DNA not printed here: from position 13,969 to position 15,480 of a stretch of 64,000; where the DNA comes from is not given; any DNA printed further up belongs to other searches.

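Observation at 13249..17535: Tandemly duplicated, diverged two-gene cassette: ankyrin-repeat protein convergent with an MGxxxS / JAB-like protein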

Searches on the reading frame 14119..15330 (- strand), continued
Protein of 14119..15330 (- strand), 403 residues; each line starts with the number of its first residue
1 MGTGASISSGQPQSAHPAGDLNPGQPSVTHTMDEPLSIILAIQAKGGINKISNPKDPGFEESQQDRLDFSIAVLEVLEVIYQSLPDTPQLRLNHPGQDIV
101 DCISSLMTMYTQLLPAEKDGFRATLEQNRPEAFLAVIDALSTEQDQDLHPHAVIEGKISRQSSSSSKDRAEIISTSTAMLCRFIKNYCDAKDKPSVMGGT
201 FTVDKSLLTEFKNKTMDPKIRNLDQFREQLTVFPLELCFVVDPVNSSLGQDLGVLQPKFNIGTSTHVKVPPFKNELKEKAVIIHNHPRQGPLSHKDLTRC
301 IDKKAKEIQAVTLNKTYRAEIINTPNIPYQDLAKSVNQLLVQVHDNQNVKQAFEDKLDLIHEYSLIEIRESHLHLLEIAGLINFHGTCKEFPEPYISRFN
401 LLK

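Call 47: search_protein_families(library=pfam, alignment_id=A2, max_evalue=10)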
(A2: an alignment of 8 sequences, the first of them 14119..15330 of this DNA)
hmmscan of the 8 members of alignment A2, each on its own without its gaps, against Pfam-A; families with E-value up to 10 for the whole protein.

A. member 1, window:14119-15330:- (403 aa): 0 families

B. families by the number of members that match (of 8 scanned): 5 families
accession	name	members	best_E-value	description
PF14464.11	Prok-JAB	1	0.0048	Prokaryotic homologs of the JAB domain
PF11543.14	UN_NPL4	1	0.0088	Nuclear pore localisation protein NPL4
PF11566.13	PI31_Prot_N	1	0.16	PI31 proteasome regulator N-terminal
PF04002.20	RadC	1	0.18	RadC-like JAB domain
PF12113.13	SVM_signal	1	1.2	SVM protein signal sequence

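Call 48: search_protein_families(library=pfam, proteins=[P0004, P0005, P0006, P0007, P0008], max_evalue=10)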
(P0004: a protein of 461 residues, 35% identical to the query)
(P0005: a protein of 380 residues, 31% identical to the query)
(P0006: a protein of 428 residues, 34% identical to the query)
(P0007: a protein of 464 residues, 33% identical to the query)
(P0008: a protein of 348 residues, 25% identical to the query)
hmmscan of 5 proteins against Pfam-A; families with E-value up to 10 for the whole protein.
P0004 (461 aa): 0 families

P0005 (380 aa): 1 family
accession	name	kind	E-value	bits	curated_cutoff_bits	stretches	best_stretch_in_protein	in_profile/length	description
PF14464.11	Prok-JAB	-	0.0048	17.2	25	1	205-266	49-108/114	Prokaryotic homologs of the JAB domain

P0006 (428 aa): 1 family
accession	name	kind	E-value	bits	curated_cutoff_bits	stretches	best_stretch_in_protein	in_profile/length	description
PF04002.20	RadC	-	0.18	12.2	22.1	1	265-280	63-78/121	RadC-like JAB domain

P0007 (464 aa): 2 families
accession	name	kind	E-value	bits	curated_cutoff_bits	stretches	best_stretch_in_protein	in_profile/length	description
PF11566.13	PI31_Prot_N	-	0.16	12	21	1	361-420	82-151/154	PI31 proteasome regulator N-terminal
PF12113.13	SVM_signal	-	1.2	9.7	22.4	1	413-432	1-20/33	SVM protein signal sequence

P0008 (348 aa): 0 families

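Call 72: find_related_loci(query=A4, collection=metagenome_contigs, flank=6000)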
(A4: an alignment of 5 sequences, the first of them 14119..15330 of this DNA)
Query A4 (403 aa) in metagenome_contigs; peptide patterns used: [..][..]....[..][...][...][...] (x = any residue, [..] = any of these).
43 stretches matched a pattern; 3 encode a relative of the query (tblastn E <= 1e-3); 3 distinct loci.
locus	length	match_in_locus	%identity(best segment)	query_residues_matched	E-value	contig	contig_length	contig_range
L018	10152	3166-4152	25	23-355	6e-21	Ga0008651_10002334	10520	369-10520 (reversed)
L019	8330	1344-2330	25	23-355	6e-21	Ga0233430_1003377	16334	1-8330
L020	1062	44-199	35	261-312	5e-6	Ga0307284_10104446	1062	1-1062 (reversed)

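Call 73: find_related_loci(query=A4, collection=viral_contigs, flank=6000)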
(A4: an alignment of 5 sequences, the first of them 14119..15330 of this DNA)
Query A4 (403 aa) in viral_contigs; peptide patterns used: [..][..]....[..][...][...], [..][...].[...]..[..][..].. (x = any residue, [..] = any of these).
55 stretches matched a pattern; 4 encode a relative of the query (tblastn E <= 1e-3); 4 distinct loci.
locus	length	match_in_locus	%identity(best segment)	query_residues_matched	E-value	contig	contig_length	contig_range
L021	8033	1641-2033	27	204-319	7e-7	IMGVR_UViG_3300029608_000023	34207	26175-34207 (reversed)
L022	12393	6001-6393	27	204-319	7e-7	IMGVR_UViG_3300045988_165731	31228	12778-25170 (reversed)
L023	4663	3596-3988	27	204-319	1e-6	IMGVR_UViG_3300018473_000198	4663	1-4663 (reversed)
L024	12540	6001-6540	24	190-378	9e-6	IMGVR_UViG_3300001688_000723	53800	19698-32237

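Call 77: search_protein_families(library=pfam, proteins=[L024:5038-6603:+, L022:5953-6615:+, L024:6588-6842:+, L022:4947-5963:+], max_evalue=0.1)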
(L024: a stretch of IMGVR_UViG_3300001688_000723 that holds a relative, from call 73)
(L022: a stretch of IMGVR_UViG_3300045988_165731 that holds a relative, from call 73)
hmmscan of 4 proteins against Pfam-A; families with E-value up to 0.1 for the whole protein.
L024:5038-6603:+ (521 aa): 1 family
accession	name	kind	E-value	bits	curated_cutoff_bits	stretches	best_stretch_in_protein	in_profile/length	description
PF06152.16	Phage_min_cap2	-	9.4e-21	74.6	26.3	2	209-319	174-292/366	Phage minor capsid protein 2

L022:5953-6615:+ (220 aa): 1 family
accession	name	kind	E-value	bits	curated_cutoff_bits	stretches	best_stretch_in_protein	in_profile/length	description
PF21427.2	Gp7_5th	-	0.033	14.6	27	1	146-216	9-78/96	Baseplate wedge protein gp7, domain V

L024:6588-6842:+ (84 aa): 0 families

L022:4947-5963:+ (338 aa): 1 family
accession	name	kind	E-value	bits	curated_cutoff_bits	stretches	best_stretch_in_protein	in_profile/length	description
PF14386.11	DUF4417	-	1.1e-59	201.4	28.9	1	154-330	8-182/183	Domain of unknown function (DUF4417)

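Call 78: search_protein_families(library=phrogs, proteins=[L024:5038-6603:+, L022:5953-6615:+, window:14119-15330:-, P0004, P0006], max_evalue=0.1)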
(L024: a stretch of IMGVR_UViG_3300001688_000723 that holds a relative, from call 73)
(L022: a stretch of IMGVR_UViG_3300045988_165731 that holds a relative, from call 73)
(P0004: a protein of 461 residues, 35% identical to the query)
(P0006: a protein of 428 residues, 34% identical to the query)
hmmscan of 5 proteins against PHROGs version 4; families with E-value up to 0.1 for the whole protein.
L024:5038-6603:+ (521 aa): 8 families
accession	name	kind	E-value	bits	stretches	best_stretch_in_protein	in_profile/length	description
phrog_4611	-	head and packaging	2e-40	139.8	1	9-317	9-274/710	minor head protein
phrog_581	-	head and packaging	1.2e-32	114.7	2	214-319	196-305/564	minor head protein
phrog_12049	-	head and packaging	1.5e-13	51.3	1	206-281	167-243/745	head morphogenesis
phrog_595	-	head and packaging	6.9e-07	30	1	4-323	54-311/513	head maturation protease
phrog_1657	-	head and packaging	9.6e-06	26.1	1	7-162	27-186/337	head morphogenesis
phrog_37388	-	unknown function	0.00023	21.8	1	59-167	82-187/297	-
phrog_4728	-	head and packaging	0.0011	18.8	1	227-303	218-293/591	head morphogenesis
phrog_3517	-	head and packaging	0.0025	18.1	1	1-124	7-126/371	head morphogenesis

L022:5953-6615:+ (220 aa): 1 family
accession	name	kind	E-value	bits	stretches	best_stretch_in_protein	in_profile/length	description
phrog_5057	-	unknown function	2.3e-06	28.4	1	9-184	84-236/248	-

window:14119-15330:- (403 aa): 0 families

P0004 (461 aa): 0 families

P0006 (428 aa): 0 families

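Call 85: fold_search(model_id=the predicted structure, library=viral)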
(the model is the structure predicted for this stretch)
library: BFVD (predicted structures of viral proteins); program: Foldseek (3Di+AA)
matches with E <= 10: 129; with E <= 0.001: 11
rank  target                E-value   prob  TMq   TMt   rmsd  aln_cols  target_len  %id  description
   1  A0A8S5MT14            5.9e-06  1.00  0.25  0.19  10.7       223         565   15  Minor capsid protein [Siphoviridae sp. ctT3f41]
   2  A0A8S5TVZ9            1.8e-05  1.00  0.24  0.19   8.8       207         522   16  Minor capsid protein [Siphoviridae sp. ctmxA102]
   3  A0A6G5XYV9            3.5e-05  1.00  0.25  0.22  20.9       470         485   10  (no name in the UniProt tables at hand)
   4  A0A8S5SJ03            9.1e-05  1.00  0.25  0.34  18.2       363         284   11  Uncharacterized protein [Siphoviridae sp. cthH09]
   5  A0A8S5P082            1.1e-04  1.00  0.27  0.20  23.3       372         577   16  Minor capsid protein [Siphoviridae sp. ctwhn18]
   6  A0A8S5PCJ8            1.2e-04  1.00  0.26  0.19  19.7       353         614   12  Minor capsid protein [Siphoviridae sp. ctc6d98]
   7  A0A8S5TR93            3.9e-04  1.00  0.27  0.49   7.7       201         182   19  Uncharacterized protein [Siphoviridae sp. ctss15]
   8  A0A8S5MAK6            5.7e-04  1.00  0.26  0.43   7.7       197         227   14  Uncharacterized protein [Myoviridae sp. ctRPH1]
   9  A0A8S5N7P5            8.0e-04  1.00  0.25  0.18   8.4       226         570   14  Minor capsid protein [Siphoviridae sp. ctnN38]
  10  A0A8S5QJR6            8.0e-04  0.97  0.23  0.15  23.3       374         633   11  Minor capsid protein [Siphoviridae sp. ctk4d14]
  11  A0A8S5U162            8.9e-04  1.00  0.23  0.50   5.4       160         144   12  Uncharacterized protein [Myoviridae sp. ctumZ20]
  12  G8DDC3                1.1e-03  0.99  0.21  0.29  19.1       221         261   16  (no name in the UniProt tables at hand)
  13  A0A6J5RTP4            3.2e-03  0.98  0.26  0.25  22.0       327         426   12  Uncharacterized protein [uncultured Caudovirales phage]
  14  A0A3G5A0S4            5.9e-03  0.99  0.23  0.24   8.0       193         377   14  Uncharacterized protein [Harvfovirus sp.]
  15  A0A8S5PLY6            1.2e-02  0.98  0.25  0.32   8.1       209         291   16  Minor capsid protein [Myoviridae sp. ctWXg38]
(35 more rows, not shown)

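Call 88: search_protein_families(library=pfam, proteins=[L013:4397-5230:+, L013:5269-6411:+, L009:3796-4284:-, L010:1460-1966:-, L013:11279-11779:-], max_evalue=0.01)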
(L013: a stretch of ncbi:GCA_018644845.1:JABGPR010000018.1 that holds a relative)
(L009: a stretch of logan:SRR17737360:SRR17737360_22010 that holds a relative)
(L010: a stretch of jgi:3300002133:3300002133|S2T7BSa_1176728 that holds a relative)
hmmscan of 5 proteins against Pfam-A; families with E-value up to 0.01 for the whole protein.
L013:4397-5230:+ (277 aa): 0 families

L013:5269-6411:+ (380 aa): 1 family
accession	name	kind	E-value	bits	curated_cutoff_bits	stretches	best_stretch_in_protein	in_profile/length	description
PF13729.12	TraF_2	-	0.0021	17.8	25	0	144-245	132-218/264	F plasmid transfer operon, TraF, protein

L009:3796-4284:- (162 aa): 6 families
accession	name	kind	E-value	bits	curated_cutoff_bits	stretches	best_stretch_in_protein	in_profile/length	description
PF12796.13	Ank_2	-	1.7e-16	61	27.3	2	41-134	4-88/90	Ankyrin repeats (3 copies)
PF13606.12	Ank_3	-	4.9e-12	45.2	22.3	1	73-99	3-29/30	Ankyrin repeat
PF13637.12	Ank_4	-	4.3e-11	43.2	22.7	1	77-126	2-50/50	Ankyrin repeats (many copies)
PF13857.12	Ank_5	-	2.6e-09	37.7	27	1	106-146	16-56/56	Ankyrin repeats (many copies)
PF00023.36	Ank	-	2.7e-09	37.2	21.1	1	106-133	2-29/33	Ankyrin repeat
PF24521.3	Ank_KRIT1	-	0.0093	16.1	80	0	39-92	51-105/149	KRIT1 ankyrin-repeats domain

L010:1460-1966:- (168 aa): 6 families
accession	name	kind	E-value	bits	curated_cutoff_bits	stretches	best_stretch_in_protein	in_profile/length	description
PF12796.13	Ank_2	-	5.1e-15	56.3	27.3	2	52-140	9-87/90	Ankyrin repeats (3 copies)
PF13637.12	Ank_4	-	1.3e-09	38.5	22.7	1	83-132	2-49/50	Ankyrin repeats (many copies)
PF13857.12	Ank_5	-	2e-08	34.8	27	1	77-117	15-53/56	Ankyrin repeats (many copies)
PF00023.36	Ank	-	1.1e-07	32.2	21.1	0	114-140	3-29/33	Ankyrin repeat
PF13606.12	Ank_3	-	1.8e-07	31.3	22.3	0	79-105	3-28/30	Ankyrin repeat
PF24521.3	Ank_KRIT1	-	0.0028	17.8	80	1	72-158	38-130/149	KRIT1 ankyrin-repeats domain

L013:11279-11779:- (166 aa): 6 families
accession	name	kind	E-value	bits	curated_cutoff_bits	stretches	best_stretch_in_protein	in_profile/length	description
PF12796.13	Ank_2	-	1.8e-11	44.9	27.3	2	87-165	9-79/90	Ankyrin repeats (3 copies)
PF00023.36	Ank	-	5.1e-09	36.4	21.1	1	73-104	4-31/33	Ankyrin repeat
PF13637.12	Ank_4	-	3.4e-07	30.8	22.7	1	75-129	1-50/50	Ankyrin repeats (many copies)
PF13857.12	Ank_5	-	4.7e-06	27.3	27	1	94-149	1-56/56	Ankyrin repeats (many copies)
PF13606.12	Ank_3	-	5.6e-06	26.7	22.3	0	72-103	3-30/30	Ankyrin repeat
PF24521.3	Ank_KRIT1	-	0.0032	17.6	80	1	102-158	74-134/149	KRIT1 ankyrin-repeats domain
